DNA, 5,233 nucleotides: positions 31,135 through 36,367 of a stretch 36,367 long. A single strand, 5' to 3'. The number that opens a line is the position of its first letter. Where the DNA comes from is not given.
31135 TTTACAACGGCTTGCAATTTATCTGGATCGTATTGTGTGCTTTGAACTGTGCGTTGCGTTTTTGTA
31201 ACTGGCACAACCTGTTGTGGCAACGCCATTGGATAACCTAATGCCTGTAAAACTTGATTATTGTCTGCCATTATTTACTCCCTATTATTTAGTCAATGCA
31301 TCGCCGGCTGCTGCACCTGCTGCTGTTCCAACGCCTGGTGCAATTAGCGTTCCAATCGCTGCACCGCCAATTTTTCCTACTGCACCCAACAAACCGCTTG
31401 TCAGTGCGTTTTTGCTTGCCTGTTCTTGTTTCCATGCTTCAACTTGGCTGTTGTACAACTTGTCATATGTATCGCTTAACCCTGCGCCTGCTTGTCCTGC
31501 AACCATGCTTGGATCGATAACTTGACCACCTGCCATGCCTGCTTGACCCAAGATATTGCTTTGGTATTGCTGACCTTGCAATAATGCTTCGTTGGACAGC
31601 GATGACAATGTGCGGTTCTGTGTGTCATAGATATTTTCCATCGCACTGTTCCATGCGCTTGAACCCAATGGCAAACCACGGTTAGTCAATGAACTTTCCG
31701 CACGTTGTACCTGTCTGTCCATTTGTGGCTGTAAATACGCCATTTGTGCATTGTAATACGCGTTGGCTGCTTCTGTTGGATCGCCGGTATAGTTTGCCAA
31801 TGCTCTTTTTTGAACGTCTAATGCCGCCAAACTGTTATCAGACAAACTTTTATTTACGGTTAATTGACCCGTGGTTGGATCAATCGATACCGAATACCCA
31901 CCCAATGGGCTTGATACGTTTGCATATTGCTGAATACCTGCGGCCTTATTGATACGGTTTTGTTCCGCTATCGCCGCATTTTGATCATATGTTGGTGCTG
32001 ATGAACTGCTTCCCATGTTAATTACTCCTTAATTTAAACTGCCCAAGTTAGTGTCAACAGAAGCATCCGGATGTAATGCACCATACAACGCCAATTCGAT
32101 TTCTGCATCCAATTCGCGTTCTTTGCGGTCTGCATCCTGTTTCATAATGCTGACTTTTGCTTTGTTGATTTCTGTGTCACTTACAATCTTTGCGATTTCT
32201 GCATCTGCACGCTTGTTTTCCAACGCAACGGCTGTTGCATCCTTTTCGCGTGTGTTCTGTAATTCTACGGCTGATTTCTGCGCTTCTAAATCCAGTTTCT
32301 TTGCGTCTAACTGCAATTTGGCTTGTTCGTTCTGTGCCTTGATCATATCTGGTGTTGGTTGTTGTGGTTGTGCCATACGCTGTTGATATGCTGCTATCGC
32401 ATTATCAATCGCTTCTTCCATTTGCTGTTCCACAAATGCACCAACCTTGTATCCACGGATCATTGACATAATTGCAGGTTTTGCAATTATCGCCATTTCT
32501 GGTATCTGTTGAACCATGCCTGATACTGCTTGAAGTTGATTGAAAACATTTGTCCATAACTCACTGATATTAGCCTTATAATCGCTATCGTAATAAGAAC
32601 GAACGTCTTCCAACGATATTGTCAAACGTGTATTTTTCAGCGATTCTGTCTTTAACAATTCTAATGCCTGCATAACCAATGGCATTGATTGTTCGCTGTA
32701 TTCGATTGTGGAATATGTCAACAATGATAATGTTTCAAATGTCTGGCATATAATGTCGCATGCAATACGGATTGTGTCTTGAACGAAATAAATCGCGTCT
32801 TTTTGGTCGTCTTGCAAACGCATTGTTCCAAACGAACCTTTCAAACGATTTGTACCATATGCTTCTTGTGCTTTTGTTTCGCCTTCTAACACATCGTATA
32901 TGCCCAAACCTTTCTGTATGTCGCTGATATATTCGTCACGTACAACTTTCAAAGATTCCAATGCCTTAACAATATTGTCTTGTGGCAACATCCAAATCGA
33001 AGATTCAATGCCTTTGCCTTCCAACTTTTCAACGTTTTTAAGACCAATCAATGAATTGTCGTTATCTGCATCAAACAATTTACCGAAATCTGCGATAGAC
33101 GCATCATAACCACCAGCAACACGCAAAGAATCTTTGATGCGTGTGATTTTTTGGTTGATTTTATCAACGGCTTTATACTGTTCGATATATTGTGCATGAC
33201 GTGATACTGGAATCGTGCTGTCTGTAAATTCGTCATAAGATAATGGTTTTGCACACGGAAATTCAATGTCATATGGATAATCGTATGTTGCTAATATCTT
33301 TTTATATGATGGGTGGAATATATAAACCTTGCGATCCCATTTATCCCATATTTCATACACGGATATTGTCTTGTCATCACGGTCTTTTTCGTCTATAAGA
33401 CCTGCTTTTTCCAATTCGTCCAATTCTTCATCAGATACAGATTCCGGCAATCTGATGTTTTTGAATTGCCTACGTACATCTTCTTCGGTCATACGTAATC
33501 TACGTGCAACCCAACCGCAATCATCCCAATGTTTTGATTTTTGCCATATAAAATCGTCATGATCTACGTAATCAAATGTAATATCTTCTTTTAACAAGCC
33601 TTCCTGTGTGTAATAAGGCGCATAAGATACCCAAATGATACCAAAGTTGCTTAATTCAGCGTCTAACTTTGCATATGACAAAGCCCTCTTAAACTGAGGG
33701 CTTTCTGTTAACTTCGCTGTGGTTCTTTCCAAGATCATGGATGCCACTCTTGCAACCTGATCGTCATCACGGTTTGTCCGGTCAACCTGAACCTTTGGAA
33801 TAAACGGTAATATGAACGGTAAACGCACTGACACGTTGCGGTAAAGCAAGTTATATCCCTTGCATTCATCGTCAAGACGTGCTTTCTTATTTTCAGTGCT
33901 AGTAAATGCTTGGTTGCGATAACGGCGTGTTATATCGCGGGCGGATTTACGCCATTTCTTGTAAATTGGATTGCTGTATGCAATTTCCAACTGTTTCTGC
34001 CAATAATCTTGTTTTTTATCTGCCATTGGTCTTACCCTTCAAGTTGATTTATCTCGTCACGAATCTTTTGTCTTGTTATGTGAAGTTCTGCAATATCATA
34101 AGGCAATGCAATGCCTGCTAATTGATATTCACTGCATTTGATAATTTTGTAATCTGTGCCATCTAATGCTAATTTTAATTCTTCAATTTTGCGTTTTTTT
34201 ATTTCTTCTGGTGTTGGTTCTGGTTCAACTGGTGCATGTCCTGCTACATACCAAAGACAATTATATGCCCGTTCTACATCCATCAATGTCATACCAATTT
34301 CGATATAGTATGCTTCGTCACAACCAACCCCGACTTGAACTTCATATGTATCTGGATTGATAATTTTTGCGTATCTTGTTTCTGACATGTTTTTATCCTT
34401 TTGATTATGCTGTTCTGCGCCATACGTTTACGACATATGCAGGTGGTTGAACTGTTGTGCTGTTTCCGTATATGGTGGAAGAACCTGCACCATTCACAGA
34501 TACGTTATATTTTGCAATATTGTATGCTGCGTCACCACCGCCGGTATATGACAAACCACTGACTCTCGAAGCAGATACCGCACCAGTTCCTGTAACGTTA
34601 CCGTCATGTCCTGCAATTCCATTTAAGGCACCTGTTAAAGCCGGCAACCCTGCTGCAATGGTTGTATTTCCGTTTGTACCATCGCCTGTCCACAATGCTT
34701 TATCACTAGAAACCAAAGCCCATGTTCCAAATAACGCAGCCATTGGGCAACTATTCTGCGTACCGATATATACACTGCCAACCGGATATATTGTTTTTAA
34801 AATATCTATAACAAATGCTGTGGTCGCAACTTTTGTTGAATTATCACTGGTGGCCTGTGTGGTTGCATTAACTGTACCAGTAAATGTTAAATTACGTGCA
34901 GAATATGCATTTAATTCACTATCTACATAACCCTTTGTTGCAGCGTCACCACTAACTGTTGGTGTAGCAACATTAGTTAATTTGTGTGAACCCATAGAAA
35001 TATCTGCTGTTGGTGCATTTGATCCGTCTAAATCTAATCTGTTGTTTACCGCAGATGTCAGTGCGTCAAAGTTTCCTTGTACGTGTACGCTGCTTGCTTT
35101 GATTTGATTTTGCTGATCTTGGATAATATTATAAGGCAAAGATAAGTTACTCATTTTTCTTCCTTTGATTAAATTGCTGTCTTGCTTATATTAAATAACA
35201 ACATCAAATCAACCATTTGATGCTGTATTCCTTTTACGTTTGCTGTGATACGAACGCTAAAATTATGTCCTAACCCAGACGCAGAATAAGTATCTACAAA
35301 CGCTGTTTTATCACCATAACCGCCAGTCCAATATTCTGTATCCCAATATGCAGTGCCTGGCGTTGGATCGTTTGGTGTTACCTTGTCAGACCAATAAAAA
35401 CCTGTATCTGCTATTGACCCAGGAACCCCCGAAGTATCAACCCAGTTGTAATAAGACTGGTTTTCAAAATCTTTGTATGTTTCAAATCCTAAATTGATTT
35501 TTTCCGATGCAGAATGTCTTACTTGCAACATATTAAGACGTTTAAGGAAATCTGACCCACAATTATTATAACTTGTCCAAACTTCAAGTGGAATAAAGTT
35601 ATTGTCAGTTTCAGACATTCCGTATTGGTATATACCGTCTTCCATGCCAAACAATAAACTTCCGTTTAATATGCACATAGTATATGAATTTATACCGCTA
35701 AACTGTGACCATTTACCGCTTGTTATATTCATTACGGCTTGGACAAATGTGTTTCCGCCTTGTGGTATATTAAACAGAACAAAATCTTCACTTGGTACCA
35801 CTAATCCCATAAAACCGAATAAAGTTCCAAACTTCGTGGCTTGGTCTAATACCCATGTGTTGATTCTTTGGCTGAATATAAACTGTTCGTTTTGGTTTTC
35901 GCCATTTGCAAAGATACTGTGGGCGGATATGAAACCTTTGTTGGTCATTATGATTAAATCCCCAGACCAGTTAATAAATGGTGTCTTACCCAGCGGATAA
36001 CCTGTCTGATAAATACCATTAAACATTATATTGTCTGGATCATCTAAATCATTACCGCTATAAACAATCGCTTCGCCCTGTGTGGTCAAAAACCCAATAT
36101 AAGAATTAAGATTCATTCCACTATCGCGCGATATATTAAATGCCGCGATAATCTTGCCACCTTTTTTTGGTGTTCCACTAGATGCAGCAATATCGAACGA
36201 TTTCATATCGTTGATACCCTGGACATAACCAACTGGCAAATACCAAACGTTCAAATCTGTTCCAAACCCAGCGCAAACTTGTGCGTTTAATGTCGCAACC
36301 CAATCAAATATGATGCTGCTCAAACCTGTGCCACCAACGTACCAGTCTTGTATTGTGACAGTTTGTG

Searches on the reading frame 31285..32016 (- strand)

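Call 26: search_protein_families(library=phrogs, proteins=[window:31285-32016:-], max_evalue=0.001)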
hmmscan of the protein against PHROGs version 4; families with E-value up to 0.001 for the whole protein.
window:31285-32016:- (243 aa): 1 family
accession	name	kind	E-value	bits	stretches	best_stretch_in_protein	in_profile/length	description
phrog_6121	-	head and packaging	3.7e-09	37.5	1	54-153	134-210/392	virion structural protein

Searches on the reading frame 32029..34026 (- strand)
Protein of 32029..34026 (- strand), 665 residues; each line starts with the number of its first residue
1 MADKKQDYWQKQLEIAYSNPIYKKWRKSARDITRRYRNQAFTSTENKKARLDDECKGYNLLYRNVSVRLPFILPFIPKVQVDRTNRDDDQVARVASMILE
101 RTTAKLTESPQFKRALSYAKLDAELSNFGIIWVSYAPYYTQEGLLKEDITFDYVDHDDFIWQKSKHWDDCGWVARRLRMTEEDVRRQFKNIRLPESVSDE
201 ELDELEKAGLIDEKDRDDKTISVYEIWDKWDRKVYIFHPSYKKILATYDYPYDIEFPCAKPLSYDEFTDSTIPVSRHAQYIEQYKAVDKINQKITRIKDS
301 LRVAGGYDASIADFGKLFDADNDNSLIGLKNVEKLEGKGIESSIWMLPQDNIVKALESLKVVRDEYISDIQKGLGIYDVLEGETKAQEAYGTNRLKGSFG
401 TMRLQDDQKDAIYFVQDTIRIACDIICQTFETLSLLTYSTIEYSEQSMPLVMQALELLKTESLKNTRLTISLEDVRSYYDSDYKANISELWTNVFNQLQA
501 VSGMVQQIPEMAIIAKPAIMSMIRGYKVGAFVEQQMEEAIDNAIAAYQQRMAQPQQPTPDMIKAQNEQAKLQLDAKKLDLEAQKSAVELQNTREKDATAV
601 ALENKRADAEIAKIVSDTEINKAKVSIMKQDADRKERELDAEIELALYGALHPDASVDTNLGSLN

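Call 26: search_protein_families(library=phrogs, proteins=[window:32029-34026:-], max_evalue=0.001)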
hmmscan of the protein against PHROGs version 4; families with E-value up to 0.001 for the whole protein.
window:32029-34026:- (665 aa): 3 families
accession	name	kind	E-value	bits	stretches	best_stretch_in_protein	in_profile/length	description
phrog_12082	-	head and packaging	6.8e-88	296.9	2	3-453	18-485/715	portal protein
phrog_156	-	head and packaging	7.6e-10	38.8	2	111-243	112-240/681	portal protein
phrog_332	-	connector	0.00082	18.8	1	89-231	101-229/560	head-tail adaptor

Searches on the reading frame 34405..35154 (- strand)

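Call 25: search_protein_families(library=phrogs, proteins=[window:34405-35154:-], max_evalue=0.001)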
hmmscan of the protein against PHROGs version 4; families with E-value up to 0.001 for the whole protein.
window:34405-35154:- (249 aa): 5 families
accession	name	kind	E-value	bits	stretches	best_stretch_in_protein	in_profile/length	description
phrog_2647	-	head and packaging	1.5e-09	38.4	1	20-101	51-127/336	head decoration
phrog_6465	-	tail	1e-06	29.6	1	99-169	99-167/281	tail protein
phrog_2710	-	tail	0.00011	21.8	1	50-81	130-164/781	tail fiber protein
phrog_958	-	tail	0.00013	21.4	1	71-158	405-497/606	baseplate wedge subunit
phrog_4209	-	tail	0.00077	19.6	1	61-115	86-141/406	tail fiber protein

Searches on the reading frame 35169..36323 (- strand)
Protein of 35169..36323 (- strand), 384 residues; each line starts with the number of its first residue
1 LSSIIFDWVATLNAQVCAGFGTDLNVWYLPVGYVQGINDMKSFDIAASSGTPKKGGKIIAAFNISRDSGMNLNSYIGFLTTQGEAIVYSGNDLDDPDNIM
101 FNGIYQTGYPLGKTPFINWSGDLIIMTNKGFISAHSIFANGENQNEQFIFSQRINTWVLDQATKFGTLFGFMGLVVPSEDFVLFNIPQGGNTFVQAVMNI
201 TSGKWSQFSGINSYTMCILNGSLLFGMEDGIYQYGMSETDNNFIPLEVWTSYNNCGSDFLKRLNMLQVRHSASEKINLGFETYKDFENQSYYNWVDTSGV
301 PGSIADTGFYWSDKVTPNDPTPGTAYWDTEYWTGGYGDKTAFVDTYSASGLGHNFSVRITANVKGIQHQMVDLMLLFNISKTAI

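Call 25: search_protein_families(library=phrogs, proteins=[window:35169-36323:-], max_evalue=0.001)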
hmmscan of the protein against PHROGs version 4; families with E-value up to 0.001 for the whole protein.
window:35169-36323:- (384 aa): 1 family
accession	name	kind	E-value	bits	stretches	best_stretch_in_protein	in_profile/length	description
phrog_5107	-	lysis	1e-34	120.9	1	17-373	185-527/533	amidase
